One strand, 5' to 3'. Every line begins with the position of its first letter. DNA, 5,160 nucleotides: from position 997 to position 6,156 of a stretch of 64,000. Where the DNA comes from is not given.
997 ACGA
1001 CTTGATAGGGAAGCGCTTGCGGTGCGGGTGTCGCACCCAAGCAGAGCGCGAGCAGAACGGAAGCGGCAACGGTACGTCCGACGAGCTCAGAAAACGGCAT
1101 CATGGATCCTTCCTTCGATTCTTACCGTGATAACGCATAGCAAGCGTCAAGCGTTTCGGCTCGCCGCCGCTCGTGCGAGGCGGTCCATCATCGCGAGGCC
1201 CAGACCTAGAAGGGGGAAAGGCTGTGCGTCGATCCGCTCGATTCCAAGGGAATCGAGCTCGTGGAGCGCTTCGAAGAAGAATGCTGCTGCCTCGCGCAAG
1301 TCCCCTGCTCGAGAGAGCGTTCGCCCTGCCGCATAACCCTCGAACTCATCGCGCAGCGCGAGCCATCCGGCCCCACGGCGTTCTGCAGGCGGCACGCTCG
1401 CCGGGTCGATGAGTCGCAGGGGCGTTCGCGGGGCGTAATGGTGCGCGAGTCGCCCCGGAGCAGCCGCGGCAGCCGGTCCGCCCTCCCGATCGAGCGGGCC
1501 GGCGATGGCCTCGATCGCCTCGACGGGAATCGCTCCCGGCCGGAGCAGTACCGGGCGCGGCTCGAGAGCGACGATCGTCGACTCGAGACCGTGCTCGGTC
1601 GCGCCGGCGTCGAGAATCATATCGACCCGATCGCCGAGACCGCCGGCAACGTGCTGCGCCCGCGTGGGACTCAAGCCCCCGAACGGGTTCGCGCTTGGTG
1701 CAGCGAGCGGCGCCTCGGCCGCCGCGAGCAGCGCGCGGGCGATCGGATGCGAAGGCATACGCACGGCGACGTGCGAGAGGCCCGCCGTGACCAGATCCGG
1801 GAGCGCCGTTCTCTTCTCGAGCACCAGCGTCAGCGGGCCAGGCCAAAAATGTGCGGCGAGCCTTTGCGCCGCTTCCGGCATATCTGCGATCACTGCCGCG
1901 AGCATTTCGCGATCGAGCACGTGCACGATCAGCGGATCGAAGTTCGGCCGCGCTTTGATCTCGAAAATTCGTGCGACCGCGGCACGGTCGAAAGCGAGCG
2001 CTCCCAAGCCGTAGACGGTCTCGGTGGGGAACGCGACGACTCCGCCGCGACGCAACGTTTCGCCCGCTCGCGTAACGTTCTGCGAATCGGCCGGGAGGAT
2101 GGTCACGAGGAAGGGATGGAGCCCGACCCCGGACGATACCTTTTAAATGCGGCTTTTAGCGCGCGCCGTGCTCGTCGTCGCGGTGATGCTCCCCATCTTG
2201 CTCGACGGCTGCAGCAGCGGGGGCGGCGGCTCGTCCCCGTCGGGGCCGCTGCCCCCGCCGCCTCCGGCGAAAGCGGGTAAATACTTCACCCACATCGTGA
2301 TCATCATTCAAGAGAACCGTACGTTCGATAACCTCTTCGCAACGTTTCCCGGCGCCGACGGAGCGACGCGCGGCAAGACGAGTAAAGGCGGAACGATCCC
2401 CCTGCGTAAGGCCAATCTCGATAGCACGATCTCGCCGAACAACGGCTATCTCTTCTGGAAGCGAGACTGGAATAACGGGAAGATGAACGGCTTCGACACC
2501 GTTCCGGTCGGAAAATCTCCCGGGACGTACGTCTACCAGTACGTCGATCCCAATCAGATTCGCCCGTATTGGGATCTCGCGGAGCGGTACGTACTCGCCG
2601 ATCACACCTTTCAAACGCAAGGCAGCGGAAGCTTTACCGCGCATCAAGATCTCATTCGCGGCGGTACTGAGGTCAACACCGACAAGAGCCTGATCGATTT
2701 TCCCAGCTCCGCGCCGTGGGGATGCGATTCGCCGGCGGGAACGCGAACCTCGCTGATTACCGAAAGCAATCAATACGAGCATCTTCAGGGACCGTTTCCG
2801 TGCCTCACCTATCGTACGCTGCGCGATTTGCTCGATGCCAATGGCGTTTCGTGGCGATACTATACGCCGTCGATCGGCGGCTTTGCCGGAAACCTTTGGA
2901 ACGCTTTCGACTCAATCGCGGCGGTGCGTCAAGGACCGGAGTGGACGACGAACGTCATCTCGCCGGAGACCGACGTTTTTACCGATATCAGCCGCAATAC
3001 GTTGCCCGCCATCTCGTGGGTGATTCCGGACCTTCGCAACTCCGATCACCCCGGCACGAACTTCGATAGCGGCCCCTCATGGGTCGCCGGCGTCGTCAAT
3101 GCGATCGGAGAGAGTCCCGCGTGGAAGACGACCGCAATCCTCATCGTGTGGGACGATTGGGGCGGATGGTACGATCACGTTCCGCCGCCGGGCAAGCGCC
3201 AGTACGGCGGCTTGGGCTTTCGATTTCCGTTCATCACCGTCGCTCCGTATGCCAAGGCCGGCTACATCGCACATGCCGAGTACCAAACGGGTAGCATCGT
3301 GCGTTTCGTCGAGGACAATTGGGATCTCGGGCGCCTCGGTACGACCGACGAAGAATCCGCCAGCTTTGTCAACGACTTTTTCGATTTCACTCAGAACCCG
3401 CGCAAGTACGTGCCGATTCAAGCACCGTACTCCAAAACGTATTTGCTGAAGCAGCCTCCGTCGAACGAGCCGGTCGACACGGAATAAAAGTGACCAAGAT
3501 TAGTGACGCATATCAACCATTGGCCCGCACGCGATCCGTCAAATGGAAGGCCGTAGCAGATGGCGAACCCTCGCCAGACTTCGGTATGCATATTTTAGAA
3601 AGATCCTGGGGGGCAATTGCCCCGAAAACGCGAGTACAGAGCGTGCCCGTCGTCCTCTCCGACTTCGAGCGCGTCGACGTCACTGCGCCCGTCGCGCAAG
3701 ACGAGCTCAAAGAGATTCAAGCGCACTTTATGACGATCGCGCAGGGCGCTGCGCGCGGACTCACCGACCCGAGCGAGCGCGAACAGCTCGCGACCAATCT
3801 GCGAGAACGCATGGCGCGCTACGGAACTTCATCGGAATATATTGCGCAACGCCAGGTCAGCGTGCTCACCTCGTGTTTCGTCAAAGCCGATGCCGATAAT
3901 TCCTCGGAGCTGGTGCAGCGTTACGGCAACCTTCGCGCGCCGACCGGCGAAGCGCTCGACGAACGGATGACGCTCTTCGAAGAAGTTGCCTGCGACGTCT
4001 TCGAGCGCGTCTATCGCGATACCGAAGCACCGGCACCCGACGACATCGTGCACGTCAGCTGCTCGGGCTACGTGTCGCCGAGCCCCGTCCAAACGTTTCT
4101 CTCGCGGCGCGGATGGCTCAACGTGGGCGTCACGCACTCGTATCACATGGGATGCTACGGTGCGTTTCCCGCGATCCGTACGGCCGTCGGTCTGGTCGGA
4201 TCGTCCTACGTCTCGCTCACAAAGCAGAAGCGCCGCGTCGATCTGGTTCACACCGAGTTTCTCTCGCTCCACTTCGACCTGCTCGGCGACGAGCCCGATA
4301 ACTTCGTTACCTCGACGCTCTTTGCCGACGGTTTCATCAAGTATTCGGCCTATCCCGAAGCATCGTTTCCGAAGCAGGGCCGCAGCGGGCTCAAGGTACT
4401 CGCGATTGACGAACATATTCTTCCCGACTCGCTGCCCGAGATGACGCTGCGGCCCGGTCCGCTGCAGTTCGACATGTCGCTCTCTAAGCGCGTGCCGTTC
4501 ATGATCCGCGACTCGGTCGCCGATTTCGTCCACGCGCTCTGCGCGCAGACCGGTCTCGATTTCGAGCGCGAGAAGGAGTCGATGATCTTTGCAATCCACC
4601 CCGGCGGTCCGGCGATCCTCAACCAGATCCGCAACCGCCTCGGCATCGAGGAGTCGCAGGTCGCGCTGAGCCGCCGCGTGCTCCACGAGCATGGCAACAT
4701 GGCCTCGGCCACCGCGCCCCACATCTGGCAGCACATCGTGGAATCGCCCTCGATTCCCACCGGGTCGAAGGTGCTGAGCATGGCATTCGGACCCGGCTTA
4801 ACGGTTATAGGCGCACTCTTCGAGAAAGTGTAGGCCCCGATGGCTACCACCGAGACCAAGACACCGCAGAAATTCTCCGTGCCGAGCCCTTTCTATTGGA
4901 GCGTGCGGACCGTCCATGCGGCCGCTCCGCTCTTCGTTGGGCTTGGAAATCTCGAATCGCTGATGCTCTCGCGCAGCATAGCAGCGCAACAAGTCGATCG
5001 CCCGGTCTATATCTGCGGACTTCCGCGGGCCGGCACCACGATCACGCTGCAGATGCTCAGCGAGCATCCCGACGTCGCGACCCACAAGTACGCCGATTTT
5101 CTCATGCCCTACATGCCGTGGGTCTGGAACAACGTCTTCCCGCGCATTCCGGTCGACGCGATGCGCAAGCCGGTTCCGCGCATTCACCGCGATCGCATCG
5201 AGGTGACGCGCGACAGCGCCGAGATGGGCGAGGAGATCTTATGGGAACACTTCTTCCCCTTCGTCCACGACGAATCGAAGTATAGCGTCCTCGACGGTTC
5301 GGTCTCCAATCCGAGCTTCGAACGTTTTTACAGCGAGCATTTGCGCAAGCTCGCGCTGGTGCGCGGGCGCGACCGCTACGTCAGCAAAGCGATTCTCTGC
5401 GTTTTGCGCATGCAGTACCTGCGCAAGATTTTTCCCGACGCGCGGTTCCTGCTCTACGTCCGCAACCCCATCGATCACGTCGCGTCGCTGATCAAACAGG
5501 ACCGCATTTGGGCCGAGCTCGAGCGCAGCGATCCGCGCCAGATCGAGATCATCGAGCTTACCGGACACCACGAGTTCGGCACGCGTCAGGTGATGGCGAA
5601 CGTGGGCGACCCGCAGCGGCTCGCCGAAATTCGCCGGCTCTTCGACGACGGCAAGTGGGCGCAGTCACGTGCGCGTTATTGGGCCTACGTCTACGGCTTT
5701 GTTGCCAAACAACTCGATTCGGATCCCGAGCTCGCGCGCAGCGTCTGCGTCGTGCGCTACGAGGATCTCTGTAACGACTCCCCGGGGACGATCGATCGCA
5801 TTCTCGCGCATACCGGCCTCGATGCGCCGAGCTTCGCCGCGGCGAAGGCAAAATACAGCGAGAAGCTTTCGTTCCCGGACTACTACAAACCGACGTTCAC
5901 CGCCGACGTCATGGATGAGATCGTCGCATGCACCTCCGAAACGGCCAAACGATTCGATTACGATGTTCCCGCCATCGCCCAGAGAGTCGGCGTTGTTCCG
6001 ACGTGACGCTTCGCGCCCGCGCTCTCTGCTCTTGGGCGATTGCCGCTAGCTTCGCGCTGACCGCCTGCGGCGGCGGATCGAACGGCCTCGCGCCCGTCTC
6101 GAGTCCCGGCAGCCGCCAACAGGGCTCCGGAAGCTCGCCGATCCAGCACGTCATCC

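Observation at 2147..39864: Eighteen intact AcpA/phospholipase-C-like phosphoesterase lipoprotein paralogs packed into about 38 kb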

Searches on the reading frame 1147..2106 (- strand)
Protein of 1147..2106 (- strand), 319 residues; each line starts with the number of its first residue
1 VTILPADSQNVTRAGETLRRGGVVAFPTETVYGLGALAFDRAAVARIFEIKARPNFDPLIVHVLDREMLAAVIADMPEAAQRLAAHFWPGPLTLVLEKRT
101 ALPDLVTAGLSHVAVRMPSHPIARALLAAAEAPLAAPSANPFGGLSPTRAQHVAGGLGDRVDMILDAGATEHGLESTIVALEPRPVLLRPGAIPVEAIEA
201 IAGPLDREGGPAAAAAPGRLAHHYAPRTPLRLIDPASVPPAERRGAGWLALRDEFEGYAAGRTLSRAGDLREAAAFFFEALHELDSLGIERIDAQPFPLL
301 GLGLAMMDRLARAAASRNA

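Call 32: search_protein_families(library=pfam, proteins=[window:1147-2106:-], max_evalue=0.01)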
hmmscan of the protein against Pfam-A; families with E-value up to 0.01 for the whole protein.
window:1147-2106:- (319 aa): 2 families
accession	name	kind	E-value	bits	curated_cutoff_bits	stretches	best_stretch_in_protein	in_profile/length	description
PF01300.24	Sua5_yciO_yrdC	-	4.3e-57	192.9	25.1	1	17-191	2-178/178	Telomere recombination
PF03481.19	Sua5_C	-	2e-19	71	22.9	1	193-315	1-136/136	Threonylcarbamoyl-AMP synthase, C-terminal domain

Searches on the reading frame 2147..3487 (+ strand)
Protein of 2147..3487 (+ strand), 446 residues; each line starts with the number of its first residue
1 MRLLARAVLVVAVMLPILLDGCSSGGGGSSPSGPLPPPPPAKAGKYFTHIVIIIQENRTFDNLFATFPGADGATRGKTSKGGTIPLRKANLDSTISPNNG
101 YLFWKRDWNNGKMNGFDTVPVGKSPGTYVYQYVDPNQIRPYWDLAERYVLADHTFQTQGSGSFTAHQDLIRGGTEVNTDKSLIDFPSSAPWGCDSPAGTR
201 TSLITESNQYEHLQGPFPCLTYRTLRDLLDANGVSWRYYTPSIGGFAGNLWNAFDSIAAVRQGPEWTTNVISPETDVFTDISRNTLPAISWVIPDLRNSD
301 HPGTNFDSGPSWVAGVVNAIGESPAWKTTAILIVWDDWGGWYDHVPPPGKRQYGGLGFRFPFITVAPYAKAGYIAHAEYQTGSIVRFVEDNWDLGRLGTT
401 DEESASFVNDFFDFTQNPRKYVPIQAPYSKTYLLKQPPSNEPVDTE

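Call 8: search_protein_families(library=pfam, proteins=[window:2147-3487:+])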
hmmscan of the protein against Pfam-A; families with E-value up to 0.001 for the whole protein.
window:2147-3487:+ (446 aa): 1 family
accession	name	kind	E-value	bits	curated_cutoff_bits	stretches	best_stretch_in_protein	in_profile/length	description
PF04185.19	Phosphoesterase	-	8.8e-57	193.3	23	1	48-394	2-355/356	Phosphoesterase family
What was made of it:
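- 2147..3487 (+): c01, clade A PF04185 lipoprotein (446 aa), first gene of the array. PF04185 E 8.8e-57 (call 8).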

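Call 33: search_protein_families(library=ncbifam, proteins=[window:2147-3487:+], max_evalue=0.01)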
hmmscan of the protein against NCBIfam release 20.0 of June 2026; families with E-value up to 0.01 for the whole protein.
window:2147-3487:+ (446 aa): 2 families
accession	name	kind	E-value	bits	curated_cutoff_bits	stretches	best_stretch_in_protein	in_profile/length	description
TIGR03397.1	acid_phos_Burk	subfamily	7.1e-41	140.9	362.75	3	275-406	333-464/483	acid phosphatase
TIGR03396.1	PC_PLC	equivalog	2.9e-35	121.8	580.25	3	105-350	121-350/688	phosphocholine-specific phospholipase C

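Call 34: find_encoding_contigs(protein=window:2147-3487:+, flank=10000, max_places=3)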
Protein window:2147-3487:+ (446 aa): 1 contig read that carries it; 1 place shown.
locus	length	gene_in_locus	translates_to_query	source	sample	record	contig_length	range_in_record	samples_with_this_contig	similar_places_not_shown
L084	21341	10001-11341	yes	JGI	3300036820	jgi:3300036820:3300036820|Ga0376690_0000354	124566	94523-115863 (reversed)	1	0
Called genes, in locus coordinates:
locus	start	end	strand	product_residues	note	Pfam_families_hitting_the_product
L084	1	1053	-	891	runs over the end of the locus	PF13424:TPR_12, PF12770:CHAT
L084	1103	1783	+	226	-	-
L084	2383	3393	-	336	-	-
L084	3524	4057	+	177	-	-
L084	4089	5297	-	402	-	-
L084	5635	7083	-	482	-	PF02225:PA, PF04389:Peptidase_M28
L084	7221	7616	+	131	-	PF13581:HATPase_c_2, PF02518:HATPase_c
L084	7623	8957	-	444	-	PF00595:PDZ (weak), PF13180:PDZ_2, PF17820:PDZ_6, PF03572:Peptidase_S41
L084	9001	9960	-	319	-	PF01300:Sua5_yciO_yrdC, PF03481:Sua5_C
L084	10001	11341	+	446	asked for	PF04185:Phosphoesterase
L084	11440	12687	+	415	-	PF02797:Chal_sti_synt_C, PF08541:ACP_syn_III_C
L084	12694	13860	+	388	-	PF00685:Sulfotransfer_1 (weak), PF13469:Sulfotransfer_3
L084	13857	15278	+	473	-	PF04185:Phosphoesterase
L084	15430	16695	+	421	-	PF04185:Phosphoesterase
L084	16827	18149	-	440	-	PF04185:Phosphoesterase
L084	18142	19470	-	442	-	PF04185:Phosphoesterase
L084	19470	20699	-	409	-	PF04185:Phosphoesterase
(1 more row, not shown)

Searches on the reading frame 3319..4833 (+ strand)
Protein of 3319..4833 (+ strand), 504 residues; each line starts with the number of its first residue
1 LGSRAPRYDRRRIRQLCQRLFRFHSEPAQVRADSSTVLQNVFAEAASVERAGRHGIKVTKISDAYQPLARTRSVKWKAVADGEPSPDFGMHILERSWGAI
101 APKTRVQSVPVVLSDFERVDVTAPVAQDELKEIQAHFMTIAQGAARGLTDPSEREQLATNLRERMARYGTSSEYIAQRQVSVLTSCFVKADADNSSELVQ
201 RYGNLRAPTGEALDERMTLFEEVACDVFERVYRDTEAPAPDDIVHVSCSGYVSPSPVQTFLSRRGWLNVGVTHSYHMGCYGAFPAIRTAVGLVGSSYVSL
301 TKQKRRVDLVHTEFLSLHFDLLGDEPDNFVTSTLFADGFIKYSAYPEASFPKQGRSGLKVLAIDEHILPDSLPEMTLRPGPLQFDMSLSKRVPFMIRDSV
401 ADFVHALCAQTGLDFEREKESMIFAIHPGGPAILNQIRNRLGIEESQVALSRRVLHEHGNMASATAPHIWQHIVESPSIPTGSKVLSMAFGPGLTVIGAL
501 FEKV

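Call 32: search_protein_families(library=pfam, proteins=[window:3319-4833:+], max_evalue=0.01)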
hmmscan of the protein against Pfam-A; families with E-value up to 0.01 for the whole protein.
window:3319-4833:+ (504 aa): 2 families
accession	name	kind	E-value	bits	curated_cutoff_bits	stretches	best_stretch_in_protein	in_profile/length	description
PF02797.21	Chal_sti_synt_C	-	4.4e-19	69.4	27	1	368-502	10-148/151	Chalcone and stilbene synthases, C-terminal domain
PF08541.16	ACP_syn_III_C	-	1.4e-10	41.6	26.6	1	423-502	13-89/90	3-Oxoacyl-[acyl-carrier-protein (ACP)] synthase III C terminal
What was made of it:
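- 3586..4833 (+): ArsC-like type III polyketide synthase embedded in the array (context gene). Pfam Chal_sti_synt_C (call 32).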

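Call 70: search_solved_structures(query=window:3586-4833:+, max_evalue=0.00001)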
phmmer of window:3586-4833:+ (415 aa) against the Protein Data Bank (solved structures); distinct sequences matched with E-value up to 0.00001: 95 (the best 60 are shown).
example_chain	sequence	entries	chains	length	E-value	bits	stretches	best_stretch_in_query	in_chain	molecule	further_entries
3vs9_A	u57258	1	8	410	9.4e-92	311.3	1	22-415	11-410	Type III polyketide synthase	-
3vs8_A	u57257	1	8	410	1.8e-91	310.4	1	22-415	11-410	Type III polyketide synthase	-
2h84_A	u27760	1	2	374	3.1e-20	75.8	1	154-412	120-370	Steely1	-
9c3w_A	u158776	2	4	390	8.3e-19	71.1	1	183-410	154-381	BIS3 biphenyl synthase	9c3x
5w8q_A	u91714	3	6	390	1.5e-18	70.2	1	183-410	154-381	BIS3 biphenyl synthase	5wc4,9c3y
9uuc_A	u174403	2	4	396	2.9e-15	59.5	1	159-408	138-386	Stilbene synthase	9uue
9uud_A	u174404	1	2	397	2.9e-15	59.4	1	159-408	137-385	Stilbene synthase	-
9uu8_A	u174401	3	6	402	3e-15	59.4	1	160-408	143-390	Stilbene synthase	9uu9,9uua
9uub_A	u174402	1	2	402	7.2e-15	58.1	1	184-408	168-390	stilbene synthase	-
7cb3_A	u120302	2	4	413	1.2e-14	57.4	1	124-413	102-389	Chalcone/stilbene synthase | Chalcone synthase-like protein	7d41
1ee0_A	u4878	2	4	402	5.4e-14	55.3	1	214-408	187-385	2-PYRONE SYNTHASE | PYRONE SYNTHASE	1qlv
3awj_A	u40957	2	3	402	2.8e-13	52.9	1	185-411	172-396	Chalcone synthase-like polyketide synthase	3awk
3a5s_A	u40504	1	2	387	5.8e-13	51.9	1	185-408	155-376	Benzalacetone synthase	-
3oit_A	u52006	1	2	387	6e-13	51.8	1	131-411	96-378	Os07g0271500 protein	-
6dxd_A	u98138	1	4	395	6.1e-13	51.8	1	185-409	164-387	Chalcone synthase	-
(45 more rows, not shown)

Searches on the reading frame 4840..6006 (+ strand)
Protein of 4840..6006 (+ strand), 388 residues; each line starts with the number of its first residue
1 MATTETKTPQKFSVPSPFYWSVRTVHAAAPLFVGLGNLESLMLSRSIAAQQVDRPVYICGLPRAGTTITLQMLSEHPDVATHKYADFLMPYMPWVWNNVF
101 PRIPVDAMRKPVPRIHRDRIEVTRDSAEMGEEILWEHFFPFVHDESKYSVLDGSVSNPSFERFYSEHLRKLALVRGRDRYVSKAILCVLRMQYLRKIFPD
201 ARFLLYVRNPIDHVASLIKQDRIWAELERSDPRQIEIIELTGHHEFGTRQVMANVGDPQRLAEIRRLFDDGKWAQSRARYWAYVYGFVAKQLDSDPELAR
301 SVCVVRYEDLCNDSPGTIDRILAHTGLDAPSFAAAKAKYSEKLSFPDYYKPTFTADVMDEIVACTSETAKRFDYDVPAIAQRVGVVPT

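Call 32: search_protein_families(library=pfam, proteins=[window:4840-6006:+], max_evalue=0.01)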
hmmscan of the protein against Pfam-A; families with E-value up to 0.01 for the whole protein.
window:4840-6006:+ (388 aa): 2 families
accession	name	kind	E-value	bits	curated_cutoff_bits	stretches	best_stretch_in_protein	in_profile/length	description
PF13469.12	Sulfotransfer_3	-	2.2e-22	80.8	27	2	55-221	1-145/216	Sulfotransferase family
PF00685.33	Sulfotransfer_1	-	6e-08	32.8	22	1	54-330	2-184/255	Sulfotransferase domain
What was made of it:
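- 4840..6006 (+): Sulfotransferase (context gene); its stop overlaps the GTG start of c02. Pfam Sulfotransfer_3 E 2e-22 (call 32).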
